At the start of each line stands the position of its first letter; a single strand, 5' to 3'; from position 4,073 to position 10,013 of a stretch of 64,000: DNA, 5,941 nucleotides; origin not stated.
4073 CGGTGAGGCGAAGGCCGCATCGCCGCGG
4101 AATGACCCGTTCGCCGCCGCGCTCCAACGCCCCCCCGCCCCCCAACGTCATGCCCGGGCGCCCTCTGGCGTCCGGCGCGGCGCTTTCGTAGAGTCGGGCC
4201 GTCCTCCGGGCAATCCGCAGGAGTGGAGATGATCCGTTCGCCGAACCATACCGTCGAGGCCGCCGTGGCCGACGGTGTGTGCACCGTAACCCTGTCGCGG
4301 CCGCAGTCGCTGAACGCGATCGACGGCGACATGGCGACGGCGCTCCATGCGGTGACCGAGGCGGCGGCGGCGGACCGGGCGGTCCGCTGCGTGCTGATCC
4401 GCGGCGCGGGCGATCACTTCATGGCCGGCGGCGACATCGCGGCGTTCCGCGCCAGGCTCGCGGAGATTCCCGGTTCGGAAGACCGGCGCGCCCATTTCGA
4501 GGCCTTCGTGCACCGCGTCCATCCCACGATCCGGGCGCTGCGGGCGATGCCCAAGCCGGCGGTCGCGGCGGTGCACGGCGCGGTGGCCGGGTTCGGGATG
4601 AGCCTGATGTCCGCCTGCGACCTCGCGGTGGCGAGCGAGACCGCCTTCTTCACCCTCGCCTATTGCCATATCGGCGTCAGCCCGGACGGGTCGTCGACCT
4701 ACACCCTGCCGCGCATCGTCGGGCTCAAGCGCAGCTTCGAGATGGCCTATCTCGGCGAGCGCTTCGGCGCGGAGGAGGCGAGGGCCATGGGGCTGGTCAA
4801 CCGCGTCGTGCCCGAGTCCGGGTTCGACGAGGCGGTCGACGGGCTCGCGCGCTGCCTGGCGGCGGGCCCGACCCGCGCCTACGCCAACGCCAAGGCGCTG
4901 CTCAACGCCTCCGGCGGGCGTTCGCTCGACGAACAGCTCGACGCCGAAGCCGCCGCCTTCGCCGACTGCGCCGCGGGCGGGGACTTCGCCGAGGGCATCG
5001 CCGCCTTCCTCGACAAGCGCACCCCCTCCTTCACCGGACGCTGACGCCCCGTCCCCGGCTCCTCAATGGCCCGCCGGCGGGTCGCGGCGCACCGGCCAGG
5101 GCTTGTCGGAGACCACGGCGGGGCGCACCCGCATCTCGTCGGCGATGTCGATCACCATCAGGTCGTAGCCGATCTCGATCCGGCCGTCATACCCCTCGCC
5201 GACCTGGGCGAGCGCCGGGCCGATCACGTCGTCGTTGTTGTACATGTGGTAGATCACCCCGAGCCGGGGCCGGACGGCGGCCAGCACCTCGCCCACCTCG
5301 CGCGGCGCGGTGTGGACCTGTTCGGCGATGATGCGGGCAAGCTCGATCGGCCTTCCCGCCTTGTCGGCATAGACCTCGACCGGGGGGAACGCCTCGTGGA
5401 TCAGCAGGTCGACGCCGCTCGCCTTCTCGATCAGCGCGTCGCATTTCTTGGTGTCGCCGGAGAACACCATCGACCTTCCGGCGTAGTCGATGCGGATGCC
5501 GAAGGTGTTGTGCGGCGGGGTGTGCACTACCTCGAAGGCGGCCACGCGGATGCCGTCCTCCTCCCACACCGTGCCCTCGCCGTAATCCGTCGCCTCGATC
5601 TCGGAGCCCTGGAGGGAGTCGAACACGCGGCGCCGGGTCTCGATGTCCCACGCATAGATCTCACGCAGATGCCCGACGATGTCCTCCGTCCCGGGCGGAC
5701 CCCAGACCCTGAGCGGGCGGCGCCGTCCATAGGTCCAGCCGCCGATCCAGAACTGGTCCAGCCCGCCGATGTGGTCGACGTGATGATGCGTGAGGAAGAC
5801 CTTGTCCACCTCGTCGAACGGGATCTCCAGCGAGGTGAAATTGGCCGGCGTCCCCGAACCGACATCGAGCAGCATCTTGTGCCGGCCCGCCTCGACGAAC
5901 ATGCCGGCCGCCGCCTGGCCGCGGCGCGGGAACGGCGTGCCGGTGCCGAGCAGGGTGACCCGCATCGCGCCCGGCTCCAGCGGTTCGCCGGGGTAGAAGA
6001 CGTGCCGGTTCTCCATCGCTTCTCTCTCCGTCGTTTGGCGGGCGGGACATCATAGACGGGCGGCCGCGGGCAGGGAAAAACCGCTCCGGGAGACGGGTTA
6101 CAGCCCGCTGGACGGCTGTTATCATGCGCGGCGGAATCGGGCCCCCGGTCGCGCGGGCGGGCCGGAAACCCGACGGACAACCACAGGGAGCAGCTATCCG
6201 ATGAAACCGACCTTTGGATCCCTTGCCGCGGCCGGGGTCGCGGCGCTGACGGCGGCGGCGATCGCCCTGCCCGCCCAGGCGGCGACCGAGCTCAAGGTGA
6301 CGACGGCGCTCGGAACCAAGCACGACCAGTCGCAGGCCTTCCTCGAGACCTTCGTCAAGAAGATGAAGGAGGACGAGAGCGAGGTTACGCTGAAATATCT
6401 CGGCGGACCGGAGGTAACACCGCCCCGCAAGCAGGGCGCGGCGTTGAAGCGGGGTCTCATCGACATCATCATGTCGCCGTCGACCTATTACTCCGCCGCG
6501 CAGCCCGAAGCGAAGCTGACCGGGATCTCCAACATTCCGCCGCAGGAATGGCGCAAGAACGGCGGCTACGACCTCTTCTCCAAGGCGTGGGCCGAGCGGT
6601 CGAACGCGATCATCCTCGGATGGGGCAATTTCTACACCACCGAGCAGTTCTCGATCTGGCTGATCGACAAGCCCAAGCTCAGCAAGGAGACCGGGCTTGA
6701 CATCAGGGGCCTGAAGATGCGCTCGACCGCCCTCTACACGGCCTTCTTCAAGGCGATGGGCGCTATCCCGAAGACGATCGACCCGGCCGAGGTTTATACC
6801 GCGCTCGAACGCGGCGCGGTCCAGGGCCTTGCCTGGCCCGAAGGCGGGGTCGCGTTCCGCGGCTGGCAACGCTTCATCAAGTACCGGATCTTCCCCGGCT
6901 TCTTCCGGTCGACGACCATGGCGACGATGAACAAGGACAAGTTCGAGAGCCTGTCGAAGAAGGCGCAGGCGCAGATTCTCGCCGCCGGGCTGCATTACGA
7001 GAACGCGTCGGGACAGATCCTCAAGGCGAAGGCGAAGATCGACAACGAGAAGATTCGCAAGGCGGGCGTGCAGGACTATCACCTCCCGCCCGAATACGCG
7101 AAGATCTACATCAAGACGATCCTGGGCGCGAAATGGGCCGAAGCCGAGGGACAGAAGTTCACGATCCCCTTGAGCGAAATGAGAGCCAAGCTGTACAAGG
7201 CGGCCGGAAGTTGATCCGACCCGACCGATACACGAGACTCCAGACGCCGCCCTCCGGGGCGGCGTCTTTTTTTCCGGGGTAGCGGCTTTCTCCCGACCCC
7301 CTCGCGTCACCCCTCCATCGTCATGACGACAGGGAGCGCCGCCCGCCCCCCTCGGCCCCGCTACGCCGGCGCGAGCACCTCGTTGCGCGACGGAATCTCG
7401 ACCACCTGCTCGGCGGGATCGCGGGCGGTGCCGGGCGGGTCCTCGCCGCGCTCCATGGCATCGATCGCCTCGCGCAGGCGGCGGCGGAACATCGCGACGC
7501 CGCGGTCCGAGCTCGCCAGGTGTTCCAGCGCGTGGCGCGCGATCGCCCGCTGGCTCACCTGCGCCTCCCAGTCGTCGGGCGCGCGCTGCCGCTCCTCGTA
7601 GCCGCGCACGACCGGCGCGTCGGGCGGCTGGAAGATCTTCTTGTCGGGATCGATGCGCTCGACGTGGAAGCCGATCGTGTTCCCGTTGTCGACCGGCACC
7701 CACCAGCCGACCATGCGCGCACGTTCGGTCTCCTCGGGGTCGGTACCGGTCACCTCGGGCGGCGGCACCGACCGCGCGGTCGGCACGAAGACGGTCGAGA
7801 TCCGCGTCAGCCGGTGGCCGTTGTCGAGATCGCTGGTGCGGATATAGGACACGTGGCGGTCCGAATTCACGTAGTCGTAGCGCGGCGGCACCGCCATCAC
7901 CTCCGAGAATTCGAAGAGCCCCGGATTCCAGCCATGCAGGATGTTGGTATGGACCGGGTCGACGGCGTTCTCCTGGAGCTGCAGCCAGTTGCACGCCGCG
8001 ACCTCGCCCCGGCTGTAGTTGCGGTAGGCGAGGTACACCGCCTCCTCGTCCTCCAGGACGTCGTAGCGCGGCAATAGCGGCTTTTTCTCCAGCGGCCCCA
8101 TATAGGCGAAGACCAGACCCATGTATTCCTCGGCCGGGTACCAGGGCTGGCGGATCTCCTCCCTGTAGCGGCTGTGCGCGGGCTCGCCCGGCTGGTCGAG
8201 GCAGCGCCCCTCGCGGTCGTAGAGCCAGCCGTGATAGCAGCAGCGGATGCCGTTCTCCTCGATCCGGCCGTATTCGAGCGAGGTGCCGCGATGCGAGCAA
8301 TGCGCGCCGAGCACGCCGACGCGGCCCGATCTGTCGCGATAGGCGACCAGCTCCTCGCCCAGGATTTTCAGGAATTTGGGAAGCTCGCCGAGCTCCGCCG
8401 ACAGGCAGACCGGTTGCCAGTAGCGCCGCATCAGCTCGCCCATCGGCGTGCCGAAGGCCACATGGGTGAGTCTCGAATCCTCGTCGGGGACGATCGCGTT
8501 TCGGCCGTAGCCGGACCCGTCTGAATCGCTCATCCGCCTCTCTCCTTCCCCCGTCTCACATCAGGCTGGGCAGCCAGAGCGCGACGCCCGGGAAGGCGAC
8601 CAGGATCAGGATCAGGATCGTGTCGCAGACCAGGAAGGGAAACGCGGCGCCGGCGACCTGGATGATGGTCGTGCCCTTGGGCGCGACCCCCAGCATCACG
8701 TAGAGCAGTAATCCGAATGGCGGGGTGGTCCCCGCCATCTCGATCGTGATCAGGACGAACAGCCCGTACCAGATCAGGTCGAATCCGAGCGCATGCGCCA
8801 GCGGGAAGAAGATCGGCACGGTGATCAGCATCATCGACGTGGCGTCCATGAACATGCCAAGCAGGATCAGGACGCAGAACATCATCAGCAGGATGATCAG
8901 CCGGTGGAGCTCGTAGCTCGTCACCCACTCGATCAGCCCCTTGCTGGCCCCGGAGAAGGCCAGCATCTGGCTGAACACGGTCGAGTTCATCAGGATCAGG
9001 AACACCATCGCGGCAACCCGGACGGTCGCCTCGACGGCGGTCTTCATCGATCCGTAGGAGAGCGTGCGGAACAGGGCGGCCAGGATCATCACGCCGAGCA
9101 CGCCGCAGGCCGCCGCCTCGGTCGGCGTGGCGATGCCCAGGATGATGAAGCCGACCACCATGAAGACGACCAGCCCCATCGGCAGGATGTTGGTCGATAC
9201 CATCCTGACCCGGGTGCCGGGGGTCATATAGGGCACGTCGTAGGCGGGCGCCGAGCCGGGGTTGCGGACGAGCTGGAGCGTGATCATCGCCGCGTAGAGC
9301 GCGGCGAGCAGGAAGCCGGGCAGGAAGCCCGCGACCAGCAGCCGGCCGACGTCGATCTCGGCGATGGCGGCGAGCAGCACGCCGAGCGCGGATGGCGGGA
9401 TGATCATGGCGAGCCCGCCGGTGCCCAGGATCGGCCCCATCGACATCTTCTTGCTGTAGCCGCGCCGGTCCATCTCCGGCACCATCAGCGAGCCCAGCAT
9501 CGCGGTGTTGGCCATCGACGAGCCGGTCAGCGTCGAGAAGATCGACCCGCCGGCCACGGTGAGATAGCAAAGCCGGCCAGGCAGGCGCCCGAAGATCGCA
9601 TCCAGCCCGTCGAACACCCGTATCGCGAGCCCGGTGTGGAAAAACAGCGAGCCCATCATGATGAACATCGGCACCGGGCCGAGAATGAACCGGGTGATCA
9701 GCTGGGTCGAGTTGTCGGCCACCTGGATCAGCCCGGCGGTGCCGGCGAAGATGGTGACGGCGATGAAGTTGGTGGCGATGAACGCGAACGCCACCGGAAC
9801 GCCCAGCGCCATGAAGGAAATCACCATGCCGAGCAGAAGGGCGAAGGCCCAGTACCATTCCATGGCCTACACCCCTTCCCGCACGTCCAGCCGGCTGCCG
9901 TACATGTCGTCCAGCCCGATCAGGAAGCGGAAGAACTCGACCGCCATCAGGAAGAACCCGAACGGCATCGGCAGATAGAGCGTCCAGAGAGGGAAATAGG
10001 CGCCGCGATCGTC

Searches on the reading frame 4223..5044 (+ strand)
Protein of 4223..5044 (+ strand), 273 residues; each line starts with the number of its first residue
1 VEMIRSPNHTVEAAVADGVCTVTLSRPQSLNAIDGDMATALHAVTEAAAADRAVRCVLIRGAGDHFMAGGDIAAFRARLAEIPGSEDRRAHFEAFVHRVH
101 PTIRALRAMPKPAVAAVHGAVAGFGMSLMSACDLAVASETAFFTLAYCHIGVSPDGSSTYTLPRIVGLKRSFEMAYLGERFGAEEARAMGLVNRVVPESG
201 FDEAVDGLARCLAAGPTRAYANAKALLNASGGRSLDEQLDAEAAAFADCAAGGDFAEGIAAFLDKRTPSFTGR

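Call 53: search_protein_families(library=pfam, proteins=[window:4223-5044:+], max_evalue=0.00001)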
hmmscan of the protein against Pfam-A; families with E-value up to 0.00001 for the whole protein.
window:4223-5044:+ (273 aa): 2 families
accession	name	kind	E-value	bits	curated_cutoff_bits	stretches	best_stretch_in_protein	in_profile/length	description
PF00378.25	ECH_1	-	8.1e-49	166.6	27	1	17-272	4-250/251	Enoyl-CoA hydratase/isomerase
PF16113.10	ECH_2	-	3.2e-38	132.5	27.2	1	20-211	2-187/335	Enoyl-CoA hydratase/isomerase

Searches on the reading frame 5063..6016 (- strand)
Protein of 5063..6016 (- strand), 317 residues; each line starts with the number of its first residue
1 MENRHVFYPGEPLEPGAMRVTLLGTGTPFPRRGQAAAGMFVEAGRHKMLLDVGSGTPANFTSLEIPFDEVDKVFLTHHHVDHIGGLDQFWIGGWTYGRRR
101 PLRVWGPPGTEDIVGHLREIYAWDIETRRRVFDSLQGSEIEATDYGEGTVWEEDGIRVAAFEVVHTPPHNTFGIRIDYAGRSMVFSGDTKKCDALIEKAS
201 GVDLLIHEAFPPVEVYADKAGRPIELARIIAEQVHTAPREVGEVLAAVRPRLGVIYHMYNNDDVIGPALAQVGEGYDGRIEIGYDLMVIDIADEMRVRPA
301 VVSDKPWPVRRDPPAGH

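Call 53: search_protein_families(library=pfam, proteins=[window:5063-6016:-], max_evalue=0.00001)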
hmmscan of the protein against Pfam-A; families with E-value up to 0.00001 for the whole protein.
window:5063-6016:- (317 aa): 3 families
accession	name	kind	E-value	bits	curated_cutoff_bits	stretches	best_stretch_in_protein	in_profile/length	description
PF12706.13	Lactamase_B_2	-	1.5e-18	67.6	27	1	66-258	27-200/200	Beta-lactamase superfamily domain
PF00753.33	Lactamase_B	-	3.6e-13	50.4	22.7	1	39-189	9-150/196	Metallo-beta-lactamase superfamily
PF23023.1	Anti-Pycsar_Apyc1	-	2.3e-07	31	50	1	18-90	3-74/250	Anti-Pycsar protein Apyc1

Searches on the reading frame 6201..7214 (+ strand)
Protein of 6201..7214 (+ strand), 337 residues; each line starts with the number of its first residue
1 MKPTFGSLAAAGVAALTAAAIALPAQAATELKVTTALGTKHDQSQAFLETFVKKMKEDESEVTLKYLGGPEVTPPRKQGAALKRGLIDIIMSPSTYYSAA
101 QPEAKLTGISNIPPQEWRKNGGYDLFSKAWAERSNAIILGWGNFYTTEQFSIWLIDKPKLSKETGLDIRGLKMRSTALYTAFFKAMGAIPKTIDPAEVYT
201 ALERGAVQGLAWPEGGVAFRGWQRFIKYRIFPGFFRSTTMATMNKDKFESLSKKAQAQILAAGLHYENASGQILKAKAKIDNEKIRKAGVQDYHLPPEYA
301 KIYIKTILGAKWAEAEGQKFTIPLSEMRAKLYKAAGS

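Call 53: search_protein_families(library=pfam, proteins=[window:6201-7214:+], max_evalue=0.00001)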
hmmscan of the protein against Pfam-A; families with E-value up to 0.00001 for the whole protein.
window:6201-7214:+ (337 aa): 1 family
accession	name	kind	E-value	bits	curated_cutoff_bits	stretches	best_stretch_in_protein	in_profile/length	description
PF03480.18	DctP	-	4e-24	85.9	23.4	1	167-298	133-266/286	Bacterial extracellular solute-binding protein, family 7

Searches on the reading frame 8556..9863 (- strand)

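Call 53: search_protein_families(library=pfam, proteins=[window:8556-9863:-], max_evalue=0.00001)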
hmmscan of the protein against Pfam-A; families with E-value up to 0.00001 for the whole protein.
window:8556-9863:- (435 aa): 1 family
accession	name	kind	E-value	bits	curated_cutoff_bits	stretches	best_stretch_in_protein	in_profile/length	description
PF06808.19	DctM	-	1.1e-73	248.9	23.8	1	11-426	1-412/413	Tripartite ATP-independent periplasmic transporter, DctM component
